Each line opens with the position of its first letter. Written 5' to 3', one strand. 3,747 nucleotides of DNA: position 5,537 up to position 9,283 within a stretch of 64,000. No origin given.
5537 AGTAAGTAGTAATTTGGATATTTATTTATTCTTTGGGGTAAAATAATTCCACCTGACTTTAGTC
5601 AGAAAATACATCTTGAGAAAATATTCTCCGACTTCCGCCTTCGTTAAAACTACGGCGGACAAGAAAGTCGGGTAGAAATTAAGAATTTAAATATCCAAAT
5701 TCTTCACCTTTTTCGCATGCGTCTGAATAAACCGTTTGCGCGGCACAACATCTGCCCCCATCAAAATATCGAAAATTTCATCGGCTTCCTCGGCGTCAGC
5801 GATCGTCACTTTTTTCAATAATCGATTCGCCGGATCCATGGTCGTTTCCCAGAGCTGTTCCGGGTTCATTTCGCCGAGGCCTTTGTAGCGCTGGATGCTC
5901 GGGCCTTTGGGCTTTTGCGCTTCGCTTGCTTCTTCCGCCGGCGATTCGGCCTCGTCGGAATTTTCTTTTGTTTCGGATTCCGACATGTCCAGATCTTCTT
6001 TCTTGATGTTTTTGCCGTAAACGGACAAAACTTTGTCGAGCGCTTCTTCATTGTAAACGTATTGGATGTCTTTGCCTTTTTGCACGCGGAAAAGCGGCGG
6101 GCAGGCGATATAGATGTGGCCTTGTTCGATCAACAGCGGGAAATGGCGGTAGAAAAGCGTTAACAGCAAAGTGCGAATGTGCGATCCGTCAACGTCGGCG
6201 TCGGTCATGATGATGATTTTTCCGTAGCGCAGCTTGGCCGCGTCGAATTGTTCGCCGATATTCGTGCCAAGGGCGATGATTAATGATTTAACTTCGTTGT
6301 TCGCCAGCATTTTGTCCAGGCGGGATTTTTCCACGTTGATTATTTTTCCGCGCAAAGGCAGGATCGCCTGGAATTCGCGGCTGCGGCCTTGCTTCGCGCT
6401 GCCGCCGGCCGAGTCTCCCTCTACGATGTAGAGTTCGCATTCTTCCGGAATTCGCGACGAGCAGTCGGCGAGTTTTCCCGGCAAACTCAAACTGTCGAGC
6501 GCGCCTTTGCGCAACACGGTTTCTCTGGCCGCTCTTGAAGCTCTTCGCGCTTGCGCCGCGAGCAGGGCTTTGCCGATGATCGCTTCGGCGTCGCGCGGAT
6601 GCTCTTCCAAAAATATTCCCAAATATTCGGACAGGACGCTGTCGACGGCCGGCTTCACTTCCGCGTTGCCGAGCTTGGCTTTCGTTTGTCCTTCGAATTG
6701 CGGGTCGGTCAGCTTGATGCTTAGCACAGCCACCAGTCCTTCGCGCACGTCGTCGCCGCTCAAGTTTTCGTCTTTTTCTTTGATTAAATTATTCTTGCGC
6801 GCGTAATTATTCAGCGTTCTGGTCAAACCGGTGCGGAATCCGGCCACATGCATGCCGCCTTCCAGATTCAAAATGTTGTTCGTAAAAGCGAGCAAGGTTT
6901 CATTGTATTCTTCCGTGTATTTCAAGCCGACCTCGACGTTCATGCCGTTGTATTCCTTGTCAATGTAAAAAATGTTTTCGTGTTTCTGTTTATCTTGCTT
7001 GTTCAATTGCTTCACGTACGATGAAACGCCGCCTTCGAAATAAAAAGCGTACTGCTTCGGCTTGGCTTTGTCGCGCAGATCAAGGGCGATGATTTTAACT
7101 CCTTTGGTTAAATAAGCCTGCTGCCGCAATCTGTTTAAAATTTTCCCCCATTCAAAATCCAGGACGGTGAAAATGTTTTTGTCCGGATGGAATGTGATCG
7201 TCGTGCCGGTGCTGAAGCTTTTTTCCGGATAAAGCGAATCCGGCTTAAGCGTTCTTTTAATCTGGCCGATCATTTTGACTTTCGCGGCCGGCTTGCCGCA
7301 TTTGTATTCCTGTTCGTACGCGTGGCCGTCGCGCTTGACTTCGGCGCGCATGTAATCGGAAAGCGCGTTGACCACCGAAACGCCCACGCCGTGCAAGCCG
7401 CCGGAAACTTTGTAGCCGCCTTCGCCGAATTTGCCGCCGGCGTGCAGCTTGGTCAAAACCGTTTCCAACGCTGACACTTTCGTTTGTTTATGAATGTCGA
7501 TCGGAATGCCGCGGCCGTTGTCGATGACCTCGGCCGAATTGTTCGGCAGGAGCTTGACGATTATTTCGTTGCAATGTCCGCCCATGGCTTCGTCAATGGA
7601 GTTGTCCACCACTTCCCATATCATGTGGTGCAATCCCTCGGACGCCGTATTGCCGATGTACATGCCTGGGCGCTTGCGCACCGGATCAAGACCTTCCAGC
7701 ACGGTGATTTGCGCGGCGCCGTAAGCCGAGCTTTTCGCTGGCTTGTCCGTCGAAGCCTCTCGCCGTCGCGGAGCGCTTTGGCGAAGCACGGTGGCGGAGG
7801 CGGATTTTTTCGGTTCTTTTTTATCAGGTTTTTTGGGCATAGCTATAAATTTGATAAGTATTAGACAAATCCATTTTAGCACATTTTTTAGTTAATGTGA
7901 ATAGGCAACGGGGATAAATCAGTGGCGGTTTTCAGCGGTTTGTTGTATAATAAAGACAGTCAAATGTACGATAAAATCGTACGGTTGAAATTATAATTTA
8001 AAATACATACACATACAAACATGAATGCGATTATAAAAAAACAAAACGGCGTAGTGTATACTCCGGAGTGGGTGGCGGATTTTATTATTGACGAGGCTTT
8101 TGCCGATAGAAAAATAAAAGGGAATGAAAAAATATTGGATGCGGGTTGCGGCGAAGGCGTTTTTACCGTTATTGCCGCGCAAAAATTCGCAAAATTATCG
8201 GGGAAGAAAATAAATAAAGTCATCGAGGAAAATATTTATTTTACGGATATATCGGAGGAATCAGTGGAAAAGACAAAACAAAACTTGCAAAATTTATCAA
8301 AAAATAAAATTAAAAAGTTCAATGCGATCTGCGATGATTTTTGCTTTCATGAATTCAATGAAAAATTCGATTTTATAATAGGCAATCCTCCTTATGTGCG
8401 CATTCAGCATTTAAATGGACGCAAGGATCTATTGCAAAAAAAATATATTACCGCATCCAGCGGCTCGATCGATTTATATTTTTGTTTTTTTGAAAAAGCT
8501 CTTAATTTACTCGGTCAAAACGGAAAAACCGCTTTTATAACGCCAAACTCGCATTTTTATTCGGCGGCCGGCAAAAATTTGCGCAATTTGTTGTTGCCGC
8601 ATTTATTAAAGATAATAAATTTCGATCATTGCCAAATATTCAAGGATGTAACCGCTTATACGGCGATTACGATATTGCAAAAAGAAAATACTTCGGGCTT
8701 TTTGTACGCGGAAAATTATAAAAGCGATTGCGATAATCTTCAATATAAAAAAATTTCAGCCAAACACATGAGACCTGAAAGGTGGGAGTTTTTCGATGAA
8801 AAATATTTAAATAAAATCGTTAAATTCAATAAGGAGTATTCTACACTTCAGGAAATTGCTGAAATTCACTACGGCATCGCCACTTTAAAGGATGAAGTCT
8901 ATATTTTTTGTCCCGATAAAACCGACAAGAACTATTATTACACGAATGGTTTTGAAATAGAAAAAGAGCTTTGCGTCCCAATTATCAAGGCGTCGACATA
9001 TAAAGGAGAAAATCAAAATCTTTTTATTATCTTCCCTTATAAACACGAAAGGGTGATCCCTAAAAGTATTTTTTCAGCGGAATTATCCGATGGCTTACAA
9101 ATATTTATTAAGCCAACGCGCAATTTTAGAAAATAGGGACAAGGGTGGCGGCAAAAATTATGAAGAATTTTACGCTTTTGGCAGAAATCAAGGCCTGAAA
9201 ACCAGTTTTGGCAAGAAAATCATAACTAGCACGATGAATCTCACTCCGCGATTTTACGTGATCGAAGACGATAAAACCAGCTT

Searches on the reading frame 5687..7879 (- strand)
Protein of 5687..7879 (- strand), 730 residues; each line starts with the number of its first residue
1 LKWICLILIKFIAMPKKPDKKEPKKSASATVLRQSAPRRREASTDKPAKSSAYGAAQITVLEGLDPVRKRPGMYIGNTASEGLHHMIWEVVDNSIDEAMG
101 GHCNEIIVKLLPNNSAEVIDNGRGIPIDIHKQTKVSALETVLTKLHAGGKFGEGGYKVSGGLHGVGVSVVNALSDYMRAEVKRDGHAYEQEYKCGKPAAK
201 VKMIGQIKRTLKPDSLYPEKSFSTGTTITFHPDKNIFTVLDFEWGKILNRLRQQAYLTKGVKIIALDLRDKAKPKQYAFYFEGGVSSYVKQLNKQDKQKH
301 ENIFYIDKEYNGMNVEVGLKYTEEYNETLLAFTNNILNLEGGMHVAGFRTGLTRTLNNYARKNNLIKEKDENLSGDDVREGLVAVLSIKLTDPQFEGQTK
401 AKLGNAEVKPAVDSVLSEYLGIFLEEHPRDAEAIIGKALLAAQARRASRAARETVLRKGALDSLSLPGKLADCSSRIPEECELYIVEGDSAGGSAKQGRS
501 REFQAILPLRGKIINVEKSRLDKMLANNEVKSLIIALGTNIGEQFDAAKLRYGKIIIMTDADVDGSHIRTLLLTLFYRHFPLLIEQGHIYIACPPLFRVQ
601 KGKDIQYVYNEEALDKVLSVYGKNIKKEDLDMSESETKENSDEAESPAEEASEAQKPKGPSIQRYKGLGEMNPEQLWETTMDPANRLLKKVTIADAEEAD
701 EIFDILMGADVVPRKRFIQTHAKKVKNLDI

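Call 19: search_protein_families(library=ncbifam, proteins=[window:5687-7879:-], max_evalue=0.001)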
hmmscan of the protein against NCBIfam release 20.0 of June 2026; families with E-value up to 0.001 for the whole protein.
window:5687-7879:- (730 aa): 5 families
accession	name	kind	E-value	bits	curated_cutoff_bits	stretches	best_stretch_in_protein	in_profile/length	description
NF011501.0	PRK14939.1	subfamily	4.9e-289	961.3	796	2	48-642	5-581/803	DNA gyrase subunit B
NF004189.0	PRK05644.1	subfamily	1.5e-287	955.2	740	1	48-730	5-641/641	DNA gyrase subunit B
TIGR01059.1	gyrB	equivalog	7.3e-278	923.3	882.4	1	53-730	1-639/639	DNA topoisomerase (ATP-hydrolyzing) subunit B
TIGR01058.1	parE_Gpos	equivalog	4.6e-220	732.2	899.95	2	51-621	3-562/637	DNA topoisomerase IV subunit B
TIGR01055.1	parE_Gneg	equivalog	5.2e-176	586.7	723.35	2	52-624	3-553/625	DNA topoisomerase IV subunit B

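Call 78: find_homologous_proteins(query=window:5687-7879:-, max_evalue=1e-100)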
Query window:5687-7879:- (730 aa): 8000 proteins with E <= 1e-100 among 8000 candidates; the best 120 are listed.
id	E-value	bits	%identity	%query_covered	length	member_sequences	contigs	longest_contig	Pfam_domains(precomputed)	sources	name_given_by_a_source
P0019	0.0e+0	1605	100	98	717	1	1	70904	PF00986.27,PF02518.32,PF01751.29,PF00204.32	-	-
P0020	0.0e+0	1197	77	94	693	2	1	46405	PF00986.27,PF02518.32,PF01751.29,PF00204.32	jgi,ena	-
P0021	0.0e+0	1192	77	94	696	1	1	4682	PF00986.27,PF02518.32,PF01751.29,PF00204.32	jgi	jgi:DNA gyrase subunit B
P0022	0.0e+0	1190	77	94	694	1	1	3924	PF00986.27,PF02518.32,PF01751.29,PF00204.32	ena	-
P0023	0.0e+0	1190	75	95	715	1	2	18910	PF00986.27,PF02518.32,PF01751.29,PF00204.32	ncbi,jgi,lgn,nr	ncbi:DNA topoisomerase (ATP-hydrolyzing) subunit B [Candidatus Kuenenbacteria bacterium]|nr:DNA topo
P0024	0.0e+0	1190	77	95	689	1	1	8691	PF00986.27,PF02518.32,PF01751.29,PF00204.32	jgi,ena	-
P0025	0.0e+0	1189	77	93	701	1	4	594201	PF00986.27,PF02518.32,PF01751.29,PF00204.32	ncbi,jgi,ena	-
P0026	0.0e+0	1189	77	94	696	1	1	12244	PF00986.27,PF02518.32,PF01751.29,PF00204.32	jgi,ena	-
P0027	0.0e+0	1188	77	94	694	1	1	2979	PF00986.27,PF02518.32,PF01751.29,PF00204.32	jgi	-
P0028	0.0e+0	1187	76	93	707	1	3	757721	PF00986.27,PF02518.32,PF01751.29,PF00204.32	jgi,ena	jgi:DNA gyrase subunit B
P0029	0.0e+0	1186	76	94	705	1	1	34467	PF00986.27,PF02518.32,PF01751.29,PF00204.32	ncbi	-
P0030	0.0e+0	1185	78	93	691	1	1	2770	PF00986.27,PF02518.32,PF01751.29,PF00204.32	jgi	-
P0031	0.0e+0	1185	78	93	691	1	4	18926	PF00986.27,PF02518.32,PF01751.29,PF00204.32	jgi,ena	-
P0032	0.0e+0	1185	77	93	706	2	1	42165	PF00986.27,PF02518.32,PF01751.29,PF00204.32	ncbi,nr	ncbi:DNA topoisomerase (ATP-hydrolyzing) subunit B [Candidatus Falkowbacteria bacterium]|nr:DNA topo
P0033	0.0e+0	1184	77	94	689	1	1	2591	PF00986.27,PF02518.32,PF01751.29,PF00204.32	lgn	-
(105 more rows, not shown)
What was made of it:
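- Host lineage: GyrB 75-78% identical to Falkowbacteria/Kuenenbacteria (call 78).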

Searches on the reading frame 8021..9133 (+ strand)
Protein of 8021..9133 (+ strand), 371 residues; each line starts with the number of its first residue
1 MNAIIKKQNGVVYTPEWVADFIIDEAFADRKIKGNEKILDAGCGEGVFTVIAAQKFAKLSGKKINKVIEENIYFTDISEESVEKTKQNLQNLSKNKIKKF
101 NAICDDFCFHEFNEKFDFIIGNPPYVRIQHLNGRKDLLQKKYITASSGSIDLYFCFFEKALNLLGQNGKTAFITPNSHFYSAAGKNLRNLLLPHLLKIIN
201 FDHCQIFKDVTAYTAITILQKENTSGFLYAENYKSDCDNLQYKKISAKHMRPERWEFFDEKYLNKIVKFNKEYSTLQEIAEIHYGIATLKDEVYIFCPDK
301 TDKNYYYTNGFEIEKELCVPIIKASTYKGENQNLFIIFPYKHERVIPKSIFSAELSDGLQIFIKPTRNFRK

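Call 19: search_protein_families(library=ncbifam, proteins=[window:8021-9133:+], max_evalue=0.001)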
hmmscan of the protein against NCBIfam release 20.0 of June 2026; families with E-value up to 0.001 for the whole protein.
window:8021-9133:+ (371 aa): 20 families
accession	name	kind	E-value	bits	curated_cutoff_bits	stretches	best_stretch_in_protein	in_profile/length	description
TIGR02987.1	met_A_Alw26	exception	1.1e-22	80.5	353.5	2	7-140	1-137/523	Alw26I/Eco31I/Esp3I family type II restriction adenine-specific DNA-methyltransferase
TIGR03534.1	RF_mod_PrmC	equivalog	1.4e-13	50.9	199.1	1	23-171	77-216/253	peptide chain release factor N(5)-glutamine methyltransferase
NF033452.1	BREX_1_MTaseX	exception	4.1e-12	44.8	500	1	92-253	486-650/1210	BREX-1 system adenine-specific DNA-methyltransferase PglX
TIGR00536.1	hemK_fam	subfamily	1.6e-10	40.6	115.5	1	15-133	94-200/286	HemK family protein methyltransferase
NF011529.0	PRK14968.1-3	equivalog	3.9e-10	39.5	162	1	7-170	11-152/198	putative methyltransferase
NF033455.1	BREX_6_MTaseX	exception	2e-09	35.6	900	1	114-203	553-640/1319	BREX-6 system adenine-specific DNA-methyltransferase PglX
TIGR03533.1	L3_gln_methyl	equivalog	5.3e-08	32.5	229.7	1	22-131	108-205/284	50S ribosomal protein L3 N(5)-glutamine methyltransferase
NF007023.0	PRK09489.1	equivalog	7.8e-07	28.6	295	1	31-125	195-271/342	16S rRNA (guanine(1207)-N(2))-methyltransferase RsmC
NF041536.1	ArsM_DUF2284_UU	exception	1.2e-06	27.2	575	1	25-123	67-153/459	arsenite methyltransferase/DUF2284 domain selenoprotein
NF033451.1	BREX_2_MTaseX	equivalog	8.9e-06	23.7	400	0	113-194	356-441/1185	BREX-2 system adenine-specific DNA-methyltransferase PglX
NF041537.1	ArsM_AhpD_UU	exception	2.8e-05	23.1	510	1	25-126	67-156/345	arsenite methyltransferase/AhpD domain selenoprotein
TIGR02072.1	BioC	equivalog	3e-05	23.9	184.95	1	35-122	35-104/244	malonyl-ACP O-methyltransferase BioC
TIGR00537.1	hemK_rel_arch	hypoth_equivalog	3.7e-05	23.5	87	1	21-141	9-108/179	HemK2/MTQ2 family protein methyltransferase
NF047853.1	tRm6a37MtseTrmN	equivalog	4.9e-05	23.2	350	1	31-127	40-126/244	tRNA(1)(Val) (adenine(37)-N(6))-methyltransferase TrmN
TIGR02021.1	BchM-ChlM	equivalog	0.00011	21.7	158.9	1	31-101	52-108/218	magnesium protoporphyrin IX methyltransferase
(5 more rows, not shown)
